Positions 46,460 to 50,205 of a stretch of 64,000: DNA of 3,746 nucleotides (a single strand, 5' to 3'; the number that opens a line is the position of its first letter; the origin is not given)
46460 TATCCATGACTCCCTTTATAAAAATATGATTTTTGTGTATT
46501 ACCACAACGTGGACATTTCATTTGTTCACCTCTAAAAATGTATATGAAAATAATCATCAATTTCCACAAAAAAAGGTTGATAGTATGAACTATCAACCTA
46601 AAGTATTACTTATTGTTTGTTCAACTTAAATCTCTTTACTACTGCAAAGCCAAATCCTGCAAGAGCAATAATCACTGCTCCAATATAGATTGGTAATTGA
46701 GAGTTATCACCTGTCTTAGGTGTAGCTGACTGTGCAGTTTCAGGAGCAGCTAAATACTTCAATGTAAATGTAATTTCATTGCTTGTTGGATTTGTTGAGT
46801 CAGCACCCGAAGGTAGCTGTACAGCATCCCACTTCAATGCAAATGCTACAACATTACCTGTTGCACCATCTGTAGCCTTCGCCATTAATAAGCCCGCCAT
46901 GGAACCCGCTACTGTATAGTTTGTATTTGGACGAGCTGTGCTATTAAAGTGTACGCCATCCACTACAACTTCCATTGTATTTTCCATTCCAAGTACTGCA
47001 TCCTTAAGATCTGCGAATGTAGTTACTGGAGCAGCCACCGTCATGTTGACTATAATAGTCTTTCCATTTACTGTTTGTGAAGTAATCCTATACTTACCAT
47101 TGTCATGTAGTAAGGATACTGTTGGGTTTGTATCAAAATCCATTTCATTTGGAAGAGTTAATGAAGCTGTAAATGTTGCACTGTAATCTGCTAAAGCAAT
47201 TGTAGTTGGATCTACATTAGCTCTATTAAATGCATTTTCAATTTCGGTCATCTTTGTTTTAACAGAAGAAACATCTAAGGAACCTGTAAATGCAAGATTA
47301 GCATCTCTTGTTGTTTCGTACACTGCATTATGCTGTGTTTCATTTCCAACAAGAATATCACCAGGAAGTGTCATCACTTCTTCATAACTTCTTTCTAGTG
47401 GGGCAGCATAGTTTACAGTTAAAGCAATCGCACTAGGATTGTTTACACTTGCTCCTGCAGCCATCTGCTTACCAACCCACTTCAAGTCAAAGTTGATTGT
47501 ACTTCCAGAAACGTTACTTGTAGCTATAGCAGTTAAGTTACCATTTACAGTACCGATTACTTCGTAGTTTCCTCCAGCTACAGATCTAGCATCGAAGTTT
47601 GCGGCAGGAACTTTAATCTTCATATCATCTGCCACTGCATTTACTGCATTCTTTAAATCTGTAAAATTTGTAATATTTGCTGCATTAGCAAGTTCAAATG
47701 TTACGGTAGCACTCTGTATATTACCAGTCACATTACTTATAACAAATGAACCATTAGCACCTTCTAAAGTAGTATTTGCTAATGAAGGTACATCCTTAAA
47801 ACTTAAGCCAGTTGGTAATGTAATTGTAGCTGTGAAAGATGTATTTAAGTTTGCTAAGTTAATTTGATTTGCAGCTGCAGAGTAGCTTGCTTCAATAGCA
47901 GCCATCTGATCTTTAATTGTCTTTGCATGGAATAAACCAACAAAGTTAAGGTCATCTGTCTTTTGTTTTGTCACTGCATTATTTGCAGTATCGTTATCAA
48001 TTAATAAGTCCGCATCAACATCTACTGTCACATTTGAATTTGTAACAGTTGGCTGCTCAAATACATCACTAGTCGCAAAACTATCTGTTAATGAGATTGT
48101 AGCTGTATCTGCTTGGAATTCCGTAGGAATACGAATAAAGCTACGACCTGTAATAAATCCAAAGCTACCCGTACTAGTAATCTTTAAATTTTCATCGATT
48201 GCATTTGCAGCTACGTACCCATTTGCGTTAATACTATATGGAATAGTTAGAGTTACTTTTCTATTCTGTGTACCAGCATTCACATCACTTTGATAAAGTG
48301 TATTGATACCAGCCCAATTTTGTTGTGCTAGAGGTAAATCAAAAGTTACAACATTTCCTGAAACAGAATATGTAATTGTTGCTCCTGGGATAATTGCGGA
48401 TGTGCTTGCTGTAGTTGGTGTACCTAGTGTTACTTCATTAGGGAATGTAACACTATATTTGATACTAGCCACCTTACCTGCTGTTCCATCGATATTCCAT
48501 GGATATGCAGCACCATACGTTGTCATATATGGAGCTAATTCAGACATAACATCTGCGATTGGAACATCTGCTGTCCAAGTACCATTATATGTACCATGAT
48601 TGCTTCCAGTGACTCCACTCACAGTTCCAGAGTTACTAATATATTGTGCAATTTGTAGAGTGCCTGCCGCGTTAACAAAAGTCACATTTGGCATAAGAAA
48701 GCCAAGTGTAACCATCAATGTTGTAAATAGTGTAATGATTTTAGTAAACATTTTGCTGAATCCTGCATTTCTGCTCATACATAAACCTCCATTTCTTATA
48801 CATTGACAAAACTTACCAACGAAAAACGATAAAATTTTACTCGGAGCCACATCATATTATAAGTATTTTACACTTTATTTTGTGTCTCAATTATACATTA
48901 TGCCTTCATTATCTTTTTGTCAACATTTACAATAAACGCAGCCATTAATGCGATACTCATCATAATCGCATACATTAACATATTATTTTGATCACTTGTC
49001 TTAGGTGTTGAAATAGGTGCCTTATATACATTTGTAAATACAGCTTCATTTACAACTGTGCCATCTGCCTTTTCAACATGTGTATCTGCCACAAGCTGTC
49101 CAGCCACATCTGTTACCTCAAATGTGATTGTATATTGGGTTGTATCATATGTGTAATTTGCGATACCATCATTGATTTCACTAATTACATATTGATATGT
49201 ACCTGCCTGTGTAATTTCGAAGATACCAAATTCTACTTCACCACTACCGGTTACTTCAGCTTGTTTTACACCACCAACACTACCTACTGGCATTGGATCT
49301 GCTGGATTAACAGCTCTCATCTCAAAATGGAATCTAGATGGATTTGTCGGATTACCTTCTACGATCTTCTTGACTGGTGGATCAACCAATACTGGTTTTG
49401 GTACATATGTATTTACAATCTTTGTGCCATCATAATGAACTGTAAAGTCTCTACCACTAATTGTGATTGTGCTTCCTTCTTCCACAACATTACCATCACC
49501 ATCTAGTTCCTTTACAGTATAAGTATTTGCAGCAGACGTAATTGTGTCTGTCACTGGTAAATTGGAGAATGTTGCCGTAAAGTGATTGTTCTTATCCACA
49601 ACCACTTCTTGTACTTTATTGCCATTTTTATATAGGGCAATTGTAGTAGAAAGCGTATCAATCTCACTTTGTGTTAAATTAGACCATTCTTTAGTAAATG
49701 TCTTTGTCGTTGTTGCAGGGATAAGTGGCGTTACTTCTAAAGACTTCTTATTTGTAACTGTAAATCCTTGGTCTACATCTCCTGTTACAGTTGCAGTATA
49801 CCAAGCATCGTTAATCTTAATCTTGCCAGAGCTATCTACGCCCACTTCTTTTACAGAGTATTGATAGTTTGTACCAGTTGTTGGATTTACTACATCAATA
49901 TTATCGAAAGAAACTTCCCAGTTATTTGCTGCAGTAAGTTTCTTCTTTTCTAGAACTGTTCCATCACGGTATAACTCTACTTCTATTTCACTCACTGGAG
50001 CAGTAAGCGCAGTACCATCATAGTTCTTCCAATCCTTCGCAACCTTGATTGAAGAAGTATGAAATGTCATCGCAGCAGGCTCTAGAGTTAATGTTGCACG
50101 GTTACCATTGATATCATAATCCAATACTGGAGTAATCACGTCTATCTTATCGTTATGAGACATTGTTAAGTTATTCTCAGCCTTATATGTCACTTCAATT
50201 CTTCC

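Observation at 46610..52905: Tandem pair of large adhesin-like surface proteins with non-canonical [ST]PKT[GS]D sorting signals and no sortase nearby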

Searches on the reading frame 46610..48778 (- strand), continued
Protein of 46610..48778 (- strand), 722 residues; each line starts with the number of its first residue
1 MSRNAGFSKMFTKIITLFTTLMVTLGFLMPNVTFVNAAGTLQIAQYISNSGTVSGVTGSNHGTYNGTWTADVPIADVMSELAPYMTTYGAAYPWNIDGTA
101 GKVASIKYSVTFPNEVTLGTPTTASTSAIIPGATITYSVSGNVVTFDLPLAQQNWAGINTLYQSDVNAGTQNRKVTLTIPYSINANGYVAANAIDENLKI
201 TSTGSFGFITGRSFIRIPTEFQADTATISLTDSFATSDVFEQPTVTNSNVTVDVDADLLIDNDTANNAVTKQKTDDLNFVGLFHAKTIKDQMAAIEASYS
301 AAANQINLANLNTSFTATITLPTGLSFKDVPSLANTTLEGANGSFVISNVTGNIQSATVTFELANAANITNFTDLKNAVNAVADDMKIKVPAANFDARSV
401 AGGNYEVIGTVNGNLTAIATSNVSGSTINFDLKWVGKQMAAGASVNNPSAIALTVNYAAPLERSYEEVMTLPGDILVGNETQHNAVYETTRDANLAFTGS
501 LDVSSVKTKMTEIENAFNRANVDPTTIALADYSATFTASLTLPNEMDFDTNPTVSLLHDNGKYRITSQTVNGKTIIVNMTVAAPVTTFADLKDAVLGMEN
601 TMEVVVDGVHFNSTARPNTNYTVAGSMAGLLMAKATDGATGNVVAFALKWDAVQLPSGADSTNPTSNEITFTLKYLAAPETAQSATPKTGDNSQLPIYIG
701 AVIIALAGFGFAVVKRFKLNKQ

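Call 63: search_protein_families(library=ncbifam, proteins=[L001:6451-9579:+, P0015, P0017], max_evalue=1)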
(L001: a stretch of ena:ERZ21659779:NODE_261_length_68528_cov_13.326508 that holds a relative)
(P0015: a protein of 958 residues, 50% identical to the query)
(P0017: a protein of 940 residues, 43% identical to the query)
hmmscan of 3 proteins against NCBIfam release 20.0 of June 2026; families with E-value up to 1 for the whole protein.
L001:6451-9579:+ (1042 aa): 10 families
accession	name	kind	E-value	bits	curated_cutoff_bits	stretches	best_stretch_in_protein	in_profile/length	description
TIGR03786.1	strep_pil_rpt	domain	9.5e-69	227.6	31.85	5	936-1002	1-70/70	streptococcal pilin isopeptide linkage domain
NF033902.0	iso_D2_wall_anc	subfamily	1.1e-10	40.9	95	1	248-432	303-503/540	SpaH/EbpB family LPXTG-anchored major pilin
TIGR03656.1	IsdC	equivalog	0.00022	21.1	155.85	1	913-1033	105-210/219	heme uptake protein IsdC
TIGR03063.1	srtB_target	domain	0.00087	19.2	18.15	1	1008-1037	2-28/29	sortase B protein-sorting domain-containing protein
TIGR04393.1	rpt_T5SS_PEPC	repeat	0.013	15.5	23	0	861-878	29-46/49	T5SS/PEP-CTERM-associated repeat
TIGR04226.1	RrgB_K2N_iso_D2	domain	0.02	15.8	30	1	229-310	58-123/123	isopeptide-forming domain-containing fimbrial protein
TIGR01167.1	LPXTG_anchor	domain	0.093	13.4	15.9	1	1008-1039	3-33/34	LPXTG cell wall anchor domain-containing protein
NF047450.1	post-PEP-CTERM_1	domain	0.14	13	28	0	656-708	20-72/82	post-PEP-CTERM-1 domain-containing protein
NF047581.1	gp105_phage_fam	subfamily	0.57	10.1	80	1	335-368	23-56/118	phage structural protein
NF053819.1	EF0750_LPXTG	subfamily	0.63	10.6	47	0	985-1039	48-105/105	EF2685/EF0750 family sortase-dependent surface protein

P0015 (958 aa): 3 families
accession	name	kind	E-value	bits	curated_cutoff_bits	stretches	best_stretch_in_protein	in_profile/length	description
NF053819.1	EF0750_LPXTG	subfamily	0.00079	19.9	47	1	884-954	36-105/105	EF2685/EF0750 family sortase-dependent surface protein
TIGR01167.1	LPXTG_anchor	domain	0.002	18.7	15.9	1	924-955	3-33/34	LPXTG cell wall anchor domain-containing protein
TIGR03063.1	srtB_target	domain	0.028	14.4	18.15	1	924-944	2-18/29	sortase B protein-sorting domain-containing protein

P0017 (940 aa): 4 families
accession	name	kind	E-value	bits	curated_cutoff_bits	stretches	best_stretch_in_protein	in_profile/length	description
NF003622.0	PRK05264.1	equivalog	0.0083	16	110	1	151-216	3-70/105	met regulon transcriptional regulator MetJ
TIGR00008.1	infA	equivalog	0.02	14.8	61.15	0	613-638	27-52/69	translation initiation factor IF-1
TIGR01167.1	LPXTG_anchor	domain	0.036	14.8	15.9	1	905-937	1-33/34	LPXTG cell wall anchor domain-containing protein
NF011233.0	PRK14640.1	equivalog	0.29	11.1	268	0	553-586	112-145/152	hypothetical protein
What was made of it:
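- TIGR03063 (srtB_target) passes its cut-off for the S. moorei VPKTSD orthologue (call 63). The S. moorei orthologue gives weak hits to SpaH/EbpB major-pilin and RrgB models (call 63). TIGR03063 outscores TIGR01167 on the VPKTSD tail (call 63).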

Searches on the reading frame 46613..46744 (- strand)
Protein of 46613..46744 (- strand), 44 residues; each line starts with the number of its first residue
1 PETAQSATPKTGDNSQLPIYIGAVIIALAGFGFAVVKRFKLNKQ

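Call 53: find_homologous_proteins(query=A3, max_evalue=10)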
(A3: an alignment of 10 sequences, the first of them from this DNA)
Query A3 (10 sequences) (44 aa, profile of the alignment): 7 proteins with E <= 10 among 37 candidates.
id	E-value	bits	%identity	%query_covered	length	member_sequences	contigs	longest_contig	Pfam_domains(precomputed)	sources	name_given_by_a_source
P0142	5.9e-17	79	76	86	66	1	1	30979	-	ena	-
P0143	1.8e-16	77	39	73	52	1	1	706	-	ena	-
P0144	5.2e-15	73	89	86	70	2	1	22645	-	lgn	-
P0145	1.7e-14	71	89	100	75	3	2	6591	-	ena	-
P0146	5.1e-14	69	41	50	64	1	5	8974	-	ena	-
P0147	4.8e-13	66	64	82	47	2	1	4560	-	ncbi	ncbi:LPXTG cell wall anchor domain-containing protein [Solobacterium moorei]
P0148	8.8e-10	56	46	45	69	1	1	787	-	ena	-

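Call 76: find_encoding_contigs(protein=P0147, flank=10000, max_places=3)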
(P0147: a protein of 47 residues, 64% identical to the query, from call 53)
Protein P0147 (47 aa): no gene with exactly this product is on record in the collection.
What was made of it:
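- Tried and rejected: It is not on record (call 76).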

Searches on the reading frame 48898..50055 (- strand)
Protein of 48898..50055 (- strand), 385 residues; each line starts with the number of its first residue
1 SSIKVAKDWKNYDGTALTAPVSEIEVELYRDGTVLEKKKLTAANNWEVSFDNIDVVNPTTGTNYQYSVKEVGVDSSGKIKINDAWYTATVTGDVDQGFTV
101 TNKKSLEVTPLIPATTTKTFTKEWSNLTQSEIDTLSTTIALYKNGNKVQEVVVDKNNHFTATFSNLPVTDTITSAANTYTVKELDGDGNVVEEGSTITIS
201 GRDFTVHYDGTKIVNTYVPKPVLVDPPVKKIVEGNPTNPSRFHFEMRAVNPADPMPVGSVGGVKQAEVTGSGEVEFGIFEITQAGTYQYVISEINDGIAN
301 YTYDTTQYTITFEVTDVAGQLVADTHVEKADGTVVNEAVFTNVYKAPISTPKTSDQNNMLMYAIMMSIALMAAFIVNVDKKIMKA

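Call 70: search_dna_similar(query=window:48898-50055:-, collection=plasmids, mode=protein, max_rows=25)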
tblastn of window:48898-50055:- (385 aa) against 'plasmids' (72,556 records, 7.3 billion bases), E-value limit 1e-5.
Records with a match: 8; places in all: 15; records where one place covers at least 80% of the query: 0.
Best place of each record, by identity: <60% 8.
By first word of the organism name: Bacillus 6; Aerococcus 1; Lactobacillus 1.
By predicted mobility (MOB-suite, as given by PLSDB): non-mobilizable 4; conjugative 4.
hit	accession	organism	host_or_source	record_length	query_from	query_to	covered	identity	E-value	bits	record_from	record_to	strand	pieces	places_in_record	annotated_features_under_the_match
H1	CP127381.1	Aerococcus tenax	Homo sapiens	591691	3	211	54%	36.2%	2e-27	121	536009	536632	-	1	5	Cna B-type domain-containing protein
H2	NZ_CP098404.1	Lactobacillus kefiranofaciens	kefir milk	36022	1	208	54%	31.6%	9e-8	62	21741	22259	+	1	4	Cna B-type domain-containing protein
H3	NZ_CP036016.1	Bacillus toyonensis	cell culture,soil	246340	1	205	53%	31.2%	4e-6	57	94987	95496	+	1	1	Cna B-type domain-containing protein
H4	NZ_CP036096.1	Bacillus toyonensis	cell culture,soil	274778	2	183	47%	32.4%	5e-8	63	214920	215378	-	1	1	Cna B-type domain-containing protein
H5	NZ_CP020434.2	Bacillus sp. FDAARGOS_235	Homo sapiens,blood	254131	1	183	48%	31.1%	3e-6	57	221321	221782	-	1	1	Cna B-type domain-containing protein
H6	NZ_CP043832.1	Bacillus sp. BS98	oyster,whole organism,intestinal tract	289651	1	183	48%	31.1%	3e-6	57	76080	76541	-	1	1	Cna B-type domain-containing protein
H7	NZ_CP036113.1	Bacillus toyonensis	cell culture,soil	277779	1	183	48%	30.6%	7e-6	56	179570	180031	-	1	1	Cna B-type domain-containing protein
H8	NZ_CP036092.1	Bacillus toyonensis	cell culture,soil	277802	1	183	48%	30.6%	7e-6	56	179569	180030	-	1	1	Cna B-type domain-containing protein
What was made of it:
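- Tried and rejected: tblastn of the CnaB/FctA part against plasmids, to find TPKTG substrates next to an annotated sortase (call 70).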
